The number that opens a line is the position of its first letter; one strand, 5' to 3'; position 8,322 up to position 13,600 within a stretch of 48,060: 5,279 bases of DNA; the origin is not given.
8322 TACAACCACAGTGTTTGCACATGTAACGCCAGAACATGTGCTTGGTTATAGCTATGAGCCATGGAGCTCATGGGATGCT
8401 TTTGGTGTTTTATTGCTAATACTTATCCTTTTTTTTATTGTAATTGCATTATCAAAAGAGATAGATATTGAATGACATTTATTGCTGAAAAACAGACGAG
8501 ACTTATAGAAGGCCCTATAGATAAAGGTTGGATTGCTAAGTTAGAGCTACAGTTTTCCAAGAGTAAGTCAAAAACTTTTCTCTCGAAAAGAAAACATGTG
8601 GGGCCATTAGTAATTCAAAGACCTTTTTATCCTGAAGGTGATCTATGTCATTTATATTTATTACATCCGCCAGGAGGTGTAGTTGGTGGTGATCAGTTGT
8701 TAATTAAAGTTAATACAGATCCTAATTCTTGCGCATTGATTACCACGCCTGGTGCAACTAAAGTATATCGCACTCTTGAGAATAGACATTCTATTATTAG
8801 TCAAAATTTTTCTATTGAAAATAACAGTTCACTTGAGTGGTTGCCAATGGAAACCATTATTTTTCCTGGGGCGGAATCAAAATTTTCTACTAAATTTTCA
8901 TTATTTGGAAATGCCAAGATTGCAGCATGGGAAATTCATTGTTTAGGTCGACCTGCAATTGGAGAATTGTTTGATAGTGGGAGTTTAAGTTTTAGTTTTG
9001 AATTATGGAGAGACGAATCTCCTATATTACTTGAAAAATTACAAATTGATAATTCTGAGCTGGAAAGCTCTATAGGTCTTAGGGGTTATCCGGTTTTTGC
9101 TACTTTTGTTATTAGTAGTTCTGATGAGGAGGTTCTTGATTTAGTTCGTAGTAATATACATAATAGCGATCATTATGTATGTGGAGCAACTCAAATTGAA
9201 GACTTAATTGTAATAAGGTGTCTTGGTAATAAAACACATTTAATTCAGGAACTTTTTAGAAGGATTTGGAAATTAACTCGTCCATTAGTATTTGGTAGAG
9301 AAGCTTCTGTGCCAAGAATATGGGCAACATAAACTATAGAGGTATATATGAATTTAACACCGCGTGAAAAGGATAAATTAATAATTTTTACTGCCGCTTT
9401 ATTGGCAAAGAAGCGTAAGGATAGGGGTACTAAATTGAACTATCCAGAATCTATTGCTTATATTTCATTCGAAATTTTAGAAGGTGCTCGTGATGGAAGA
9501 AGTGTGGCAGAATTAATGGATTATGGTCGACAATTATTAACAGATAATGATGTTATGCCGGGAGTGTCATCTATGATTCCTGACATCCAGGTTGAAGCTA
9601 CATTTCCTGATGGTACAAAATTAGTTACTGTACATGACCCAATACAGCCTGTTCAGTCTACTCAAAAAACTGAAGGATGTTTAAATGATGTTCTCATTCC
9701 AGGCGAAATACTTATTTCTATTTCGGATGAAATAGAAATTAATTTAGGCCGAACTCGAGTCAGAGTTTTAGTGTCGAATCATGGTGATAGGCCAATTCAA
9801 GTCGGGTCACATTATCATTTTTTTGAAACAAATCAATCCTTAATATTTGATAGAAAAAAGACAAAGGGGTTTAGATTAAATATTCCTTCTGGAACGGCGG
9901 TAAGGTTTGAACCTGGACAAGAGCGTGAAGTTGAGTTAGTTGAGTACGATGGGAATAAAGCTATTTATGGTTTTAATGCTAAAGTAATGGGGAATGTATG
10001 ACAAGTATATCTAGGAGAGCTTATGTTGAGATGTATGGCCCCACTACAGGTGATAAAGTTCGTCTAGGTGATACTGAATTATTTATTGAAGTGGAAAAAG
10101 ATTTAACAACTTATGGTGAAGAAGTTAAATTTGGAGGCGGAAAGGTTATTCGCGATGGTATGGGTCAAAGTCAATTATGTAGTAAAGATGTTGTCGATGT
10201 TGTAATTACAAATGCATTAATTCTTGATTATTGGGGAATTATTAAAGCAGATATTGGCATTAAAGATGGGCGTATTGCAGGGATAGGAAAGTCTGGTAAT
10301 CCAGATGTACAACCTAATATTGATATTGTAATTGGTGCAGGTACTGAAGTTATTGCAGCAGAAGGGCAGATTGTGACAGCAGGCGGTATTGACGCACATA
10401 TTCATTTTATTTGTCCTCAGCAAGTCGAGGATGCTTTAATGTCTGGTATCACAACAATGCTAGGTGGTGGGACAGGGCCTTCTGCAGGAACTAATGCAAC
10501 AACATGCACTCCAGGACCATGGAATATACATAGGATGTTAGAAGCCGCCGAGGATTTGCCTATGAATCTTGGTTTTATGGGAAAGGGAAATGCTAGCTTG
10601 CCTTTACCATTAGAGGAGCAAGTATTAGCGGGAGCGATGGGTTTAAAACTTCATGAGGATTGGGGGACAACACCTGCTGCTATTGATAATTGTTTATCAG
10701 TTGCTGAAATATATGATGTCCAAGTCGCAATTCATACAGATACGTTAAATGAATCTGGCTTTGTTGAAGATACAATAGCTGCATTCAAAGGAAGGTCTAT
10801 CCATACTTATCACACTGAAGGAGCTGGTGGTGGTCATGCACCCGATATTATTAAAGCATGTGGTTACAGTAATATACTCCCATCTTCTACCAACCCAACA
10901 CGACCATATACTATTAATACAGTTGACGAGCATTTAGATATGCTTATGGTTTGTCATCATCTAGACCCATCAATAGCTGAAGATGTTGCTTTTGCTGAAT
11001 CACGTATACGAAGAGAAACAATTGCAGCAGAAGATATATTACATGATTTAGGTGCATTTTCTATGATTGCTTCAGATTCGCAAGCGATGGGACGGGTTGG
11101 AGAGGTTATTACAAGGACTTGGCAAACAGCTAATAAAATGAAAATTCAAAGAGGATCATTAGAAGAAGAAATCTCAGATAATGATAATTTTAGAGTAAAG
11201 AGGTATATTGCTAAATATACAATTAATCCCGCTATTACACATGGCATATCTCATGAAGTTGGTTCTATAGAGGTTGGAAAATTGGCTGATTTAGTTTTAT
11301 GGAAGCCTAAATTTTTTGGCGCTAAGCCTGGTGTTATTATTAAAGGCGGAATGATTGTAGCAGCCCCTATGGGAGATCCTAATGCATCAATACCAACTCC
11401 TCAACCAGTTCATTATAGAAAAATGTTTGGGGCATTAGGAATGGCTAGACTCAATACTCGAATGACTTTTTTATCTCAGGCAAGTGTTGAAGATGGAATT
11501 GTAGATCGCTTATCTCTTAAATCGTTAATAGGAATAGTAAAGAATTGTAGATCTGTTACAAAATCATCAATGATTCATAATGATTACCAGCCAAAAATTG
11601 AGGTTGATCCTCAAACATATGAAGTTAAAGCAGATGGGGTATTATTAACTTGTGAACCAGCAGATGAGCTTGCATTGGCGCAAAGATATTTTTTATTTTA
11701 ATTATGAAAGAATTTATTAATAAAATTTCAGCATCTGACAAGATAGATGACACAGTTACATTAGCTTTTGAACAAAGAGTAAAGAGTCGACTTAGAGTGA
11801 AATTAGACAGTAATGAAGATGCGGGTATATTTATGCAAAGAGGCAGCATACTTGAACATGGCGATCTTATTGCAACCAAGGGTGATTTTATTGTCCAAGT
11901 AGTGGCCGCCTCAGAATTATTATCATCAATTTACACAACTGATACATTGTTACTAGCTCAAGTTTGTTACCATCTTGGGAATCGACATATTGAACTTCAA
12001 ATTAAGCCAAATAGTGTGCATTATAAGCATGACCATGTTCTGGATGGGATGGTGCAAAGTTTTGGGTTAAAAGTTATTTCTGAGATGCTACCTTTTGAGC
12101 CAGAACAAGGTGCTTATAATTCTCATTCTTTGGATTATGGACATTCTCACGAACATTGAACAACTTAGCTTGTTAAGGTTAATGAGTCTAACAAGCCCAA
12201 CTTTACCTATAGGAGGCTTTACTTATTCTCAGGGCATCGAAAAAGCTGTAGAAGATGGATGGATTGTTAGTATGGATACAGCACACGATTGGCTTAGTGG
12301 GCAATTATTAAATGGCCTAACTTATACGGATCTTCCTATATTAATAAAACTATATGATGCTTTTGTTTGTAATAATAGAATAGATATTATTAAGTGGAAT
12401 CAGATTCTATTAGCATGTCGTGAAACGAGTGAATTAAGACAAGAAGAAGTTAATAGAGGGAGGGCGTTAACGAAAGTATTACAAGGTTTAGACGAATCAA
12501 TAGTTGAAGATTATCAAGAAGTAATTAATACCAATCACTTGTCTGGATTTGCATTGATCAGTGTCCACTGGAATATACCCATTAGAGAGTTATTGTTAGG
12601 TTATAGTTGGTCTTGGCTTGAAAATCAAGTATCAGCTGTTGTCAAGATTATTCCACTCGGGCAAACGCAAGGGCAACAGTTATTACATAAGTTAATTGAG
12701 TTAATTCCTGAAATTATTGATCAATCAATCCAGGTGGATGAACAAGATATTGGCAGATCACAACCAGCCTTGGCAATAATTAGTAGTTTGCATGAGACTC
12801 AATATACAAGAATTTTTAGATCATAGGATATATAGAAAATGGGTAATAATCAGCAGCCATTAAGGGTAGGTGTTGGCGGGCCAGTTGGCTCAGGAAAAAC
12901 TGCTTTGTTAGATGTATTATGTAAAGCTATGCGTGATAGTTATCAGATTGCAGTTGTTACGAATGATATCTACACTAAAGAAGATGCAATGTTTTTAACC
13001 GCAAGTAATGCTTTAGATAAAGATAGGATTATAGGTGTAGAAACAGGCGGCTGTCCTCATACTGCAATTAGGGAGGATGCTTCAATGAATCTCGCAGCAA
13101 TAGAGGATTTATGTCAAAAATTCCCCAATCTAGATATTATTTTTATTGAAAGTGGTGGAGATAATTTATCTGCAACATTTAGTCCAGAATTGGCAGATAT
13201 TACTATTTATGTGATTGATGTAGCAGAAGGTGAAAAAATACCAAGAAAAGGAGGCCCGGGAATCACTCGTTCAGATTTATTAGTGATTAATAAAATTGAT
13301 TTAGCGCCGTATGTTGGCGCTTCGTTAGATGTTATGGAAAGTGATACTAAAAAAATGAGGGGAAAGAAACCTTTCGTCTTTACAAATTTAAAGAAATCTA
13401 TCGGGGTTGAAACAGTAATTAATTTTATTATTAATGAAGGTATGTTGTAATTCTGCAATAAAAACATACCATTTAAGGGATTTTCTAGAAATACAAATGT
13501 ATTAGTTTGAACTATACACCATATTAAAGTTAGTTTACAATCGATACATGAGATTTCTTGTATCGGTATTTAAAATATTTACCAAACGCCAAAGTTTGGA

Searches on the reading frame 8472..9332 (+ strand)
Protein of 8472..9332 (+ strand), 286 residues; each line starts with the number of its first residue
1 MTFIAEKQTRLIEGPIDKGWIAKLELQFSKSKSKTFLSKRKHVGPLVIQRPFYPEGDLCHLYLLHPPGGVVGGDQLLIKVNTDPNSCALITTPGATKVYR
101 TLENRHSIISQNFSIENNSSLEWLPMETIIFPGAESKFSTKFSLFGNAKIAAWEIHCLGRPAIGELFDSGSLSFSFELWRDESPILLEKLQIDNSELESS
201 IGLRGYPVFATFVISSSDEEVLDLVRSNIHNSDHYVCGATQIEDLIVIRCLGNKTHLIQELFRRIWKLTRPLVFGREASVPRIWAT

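Call 36: search_protein_families(library=pfam, proteins=[window:8472-9332:+], max_evalue=0.00001)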
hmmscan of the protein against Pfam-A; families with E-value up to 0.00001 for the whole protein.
window:8472-9332:+ (286 aa): 1 family
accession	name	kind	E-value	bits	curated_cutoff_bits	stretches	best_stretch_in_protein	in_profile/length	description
PF01774.22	UreD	-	1.6e-48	165.9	27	1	62-255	1-199/201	UreD urease accessory protein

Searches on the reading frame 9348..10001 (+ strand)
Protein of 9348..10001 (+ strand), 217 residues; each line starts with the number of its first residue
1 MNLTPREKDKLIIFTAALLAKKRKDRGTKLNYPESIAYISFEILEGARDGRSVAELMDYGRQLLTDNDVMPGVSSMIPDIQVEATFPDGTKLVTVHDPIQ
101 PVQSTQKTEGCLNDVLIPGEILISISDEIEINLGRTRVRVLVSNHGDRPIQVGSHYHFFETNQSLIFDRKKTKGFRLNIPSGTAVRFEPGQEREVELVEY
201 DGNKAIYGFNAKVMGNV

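Call 36: search_protein_families(library=pfam, proteins=[window:9348-10001:+], max_evalue=0.00001)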
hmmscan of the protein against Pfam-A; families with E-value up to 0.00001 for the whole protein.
window:9348-10001:+ (217 aa): 2 families
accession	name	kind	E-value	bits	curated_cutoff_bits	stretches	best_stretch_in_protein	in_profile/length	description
PF00547.23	Urease_gamma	-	7.6e-47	158.2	23.9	1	1-99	1-99/99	Urease, gamma subunit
PF00699.25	Urease_beta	-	2.2e-42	143.5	25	1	118-215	1-97/98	Urease beta subunit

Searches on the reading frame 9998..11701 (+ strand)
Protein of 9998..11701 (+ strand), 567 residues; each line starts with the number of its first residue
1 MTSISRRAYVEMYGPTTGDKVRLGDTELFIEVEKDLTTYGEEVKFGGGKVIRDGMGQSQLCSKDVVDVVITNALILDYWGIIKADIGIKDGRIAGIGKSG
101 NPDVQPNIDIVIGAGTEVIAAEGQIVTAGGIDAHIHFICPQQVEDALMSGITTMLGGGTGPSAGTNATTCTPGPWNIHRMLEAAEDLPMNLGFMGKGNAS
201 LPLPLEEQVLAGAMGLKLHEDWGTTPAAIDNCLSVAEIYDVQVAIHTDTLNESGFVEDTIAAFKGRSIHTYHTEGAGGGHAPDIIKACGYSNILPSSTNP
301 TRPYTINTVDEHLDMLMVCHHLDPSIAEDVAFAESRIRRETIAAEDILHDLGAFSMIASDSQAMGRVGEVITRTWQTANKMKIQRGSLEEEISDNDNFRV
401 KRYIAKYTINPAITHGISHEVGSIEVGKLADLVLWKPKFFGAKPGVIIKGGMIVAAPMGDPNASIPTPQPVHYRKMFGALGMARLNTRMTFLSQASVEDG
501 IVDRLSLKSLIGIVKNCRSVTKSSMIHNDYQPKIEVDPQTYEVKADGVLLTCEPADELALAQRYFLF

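Call 36: search_protein_families(library=pfam, proteins=[window:9998-11701:+], max_evalue=0.00001)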
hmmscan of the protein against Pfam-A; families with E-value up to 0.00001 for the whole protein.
window:9998-11701:+ (567 aa): 3 families
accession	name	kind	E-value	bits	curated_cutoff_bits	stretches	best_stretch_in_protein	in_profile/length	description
PF01979.26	Amidohydro_1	-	4.4e-87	293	25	1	125-453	1-340/345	Amidohydrolase family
PF00449.26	Urease_alpha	-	3e-56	189.4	23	1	3-119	2-121/121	Urease alpha-subunit, N-terminal domain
PF07969.17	Amidohydro_3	-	8.8e-12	45.7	29.7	0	384-443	398-452/472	Amidohydrolase family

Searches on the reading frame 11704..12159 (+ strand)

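Call 36: search_protein_families(library=pfam, proteins=[window:11704-12159:+], max_evalue=0.00001)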
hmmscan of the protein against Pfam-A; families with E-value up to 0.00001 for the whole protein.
window:11704-12159:+ (151 aa): 2 families
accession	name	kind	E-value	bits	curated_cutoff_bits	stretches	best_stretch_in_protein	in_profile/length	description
PF05194.17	UreE_C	-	1.3e-24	86.7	23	1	73-151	3-87/87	UreE urease accessory protein, C-terminal domain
PF02814.20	UreE_N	-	4.8e-14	52.1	26.9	1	11-58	9-56/62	UreE urease accessory protein, N-terminal domain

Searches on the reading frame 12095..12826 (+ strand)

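Call 42: search_protein_families(library=pfam, proteins=[window:12095-12826:+], max_evalue=0.00001)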
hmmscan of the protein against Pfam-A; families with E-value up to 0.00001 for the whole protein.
window:12095-12826:+ (243 aa): 1 family
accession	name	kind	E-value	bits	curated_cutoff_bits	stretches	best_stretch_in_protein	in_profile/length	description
PF01730.21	UreF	-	3.3e-39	135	23.3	1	59-200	3-150/151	UreF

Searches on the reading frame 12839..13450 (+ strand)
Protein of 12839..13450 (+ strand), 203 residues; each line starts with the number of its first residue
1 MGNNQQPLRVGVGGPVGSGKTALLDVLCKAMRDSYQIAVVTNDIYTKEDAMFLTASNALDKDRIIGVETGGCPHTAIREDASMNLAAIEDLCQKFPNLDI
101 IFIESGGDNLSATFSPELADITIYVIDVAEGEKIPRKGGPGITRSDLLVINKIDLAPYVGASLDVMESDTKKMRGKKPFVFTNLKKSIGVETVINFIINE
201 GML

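Call 42: search_protein_families(library=pfam, proteins=[window:12839-13450:+], max_evalue=0.00001)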
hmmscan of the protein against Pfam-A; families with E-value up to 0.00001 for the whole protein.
window:12839-13450:+ (203 aa): 1 family
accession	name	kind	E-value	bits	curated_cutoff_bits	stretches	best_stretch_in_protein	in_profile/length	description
PF02492.25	cobW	-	3.3e-44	151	20.7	1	10-180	3-179/180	CobW/HypB/UreG, nucleotide-binding domain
